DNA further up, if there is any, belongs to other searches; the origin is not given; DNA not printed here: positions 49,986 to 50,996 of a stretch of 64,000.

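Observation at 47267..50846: HprK-like P-loop protein and PPP-family phosphatase bracketing precursor B and an ABC exporter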

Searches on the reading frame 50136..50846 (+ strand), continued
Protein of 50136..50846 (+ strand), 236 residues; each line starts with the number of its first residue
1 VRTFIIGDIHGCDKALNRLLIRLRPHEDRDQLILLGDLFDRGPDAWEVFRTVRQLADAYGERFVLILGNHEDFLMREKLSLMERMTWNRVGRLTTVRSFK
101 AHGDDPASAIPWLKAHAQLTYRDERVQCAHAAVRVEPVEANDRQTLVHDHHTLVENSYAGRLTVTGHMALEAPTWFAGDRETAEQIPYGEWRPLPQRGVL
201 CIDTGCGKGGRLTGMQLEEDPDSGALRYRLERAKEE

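Call 65: fold_search(model_id=the predicted structure, library=pdb)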
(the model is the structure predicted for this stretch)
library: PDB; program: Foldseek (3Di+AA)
matches with E <= 10: 509; with E <= 0.001: 196
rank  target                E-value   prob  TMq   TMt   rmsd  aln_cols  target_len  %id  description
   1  3rqz_B                1.4e-10  1.00  0.68  0.67   4.4       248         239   18  Crystal structure of metallophosphoesterase from Sphaerobacter thermophilus (released 2011-05-18)
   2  2qjc                  2.4e-10  1.00  0.61  0.64   4.9       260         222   19  Crystal structure of a putative diadenosine tetraphosphatase (released 2007-07-24)
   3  3rqz_A                5.0e-10  1.00  0.67  0.66   4.7       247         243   19  Crystal structure of metallophosphoesterase from Sphaerobacter thermophilus (released 2011-05-18)
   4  3rqz_C                1.3e-09  1.00  0.68  0.65   4.8       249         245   20  Crystal structure of metallophosphoesterase from Sphaerobacter thermophilus (released 2011-05-18)
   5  1g5b_A                1.9e-09  1.00  0.62  0.67   4.3       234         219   20  BACTERIOPHAGE LAMBDA SER/THR PROTEIN PHOSPHATASE (released 2001-03-07)
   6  1g5b_B                2.0e-09  1.00  0.62  0.65   4.5       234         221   20  BACTERIOPHAGE LAMBDA SER/THR PROTEIN PHOSPHATASE (released 2001-03-07)
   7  9oly_A                3.8e-09  1.00  0.54  0.47   8.8       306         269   19  Crystal structure of E. coli ApaH D37A mutant, apo form (released 2025-09-03)
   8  9ojd_A                4.5e-09  1.00  0.56  0.50   6.3       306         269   20  Crystal structure of E. coli diadenosine tetraphosphate hydrolase (ApaH) (released 2025-09-03)
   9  3qfn_A                2.4e-08  1.00  0.60  0.57   5.3       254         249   19  Crystal structure of Streptococcal asymmetric Ap4A hydrolase and phosphodiesterase Spr1479/SapH in complex with inorga (released 2011-08-24)
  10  3qfm_B                6.8e-08  1.00  0.58  0.55   6.8       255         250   18  Crystal structure of Streptococcal asymmetric Ap4A hydrolase and phosphodiesterase Spr1479/SapH (released 2011-08-24)
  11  4j6o_A                7.2e-08  1.00  0.62  0.57   5.1       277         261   22  Crystal Structure of the Phosphatase Domain of C. thermocellum (Bacterial) PnkP (released 2013-04-10)
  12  4j6o_B                7.6e-08  1.00  0.61  0.56   5.7       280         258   20  Crystal Structure of the Phosphatase Domain of C. thermocellum (Bacterial) PnkP (released 2013-04-10)
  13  8twi_C                1.0e-07  1.00  0.60  0.49   5.4       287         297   16  Cryo-EM structure of the PP2A:B55-FAM122A complex, PP2Ac body (released 2023-11-01)
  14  2dfj_A                1.0e-07  1.00  0.51  0.46   7.1       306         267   19  Crystal Structure of the Diadenosine Tetraphosphate Hydrolase from Shigella flexneri 2a (released 2006-12-05)
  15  3p71_C                1.2e-07  1.00  0.60  0.48   5.0       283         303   16  Crystal structure of the complex of LCMT-1 and PP2A (released 2011-02-16)
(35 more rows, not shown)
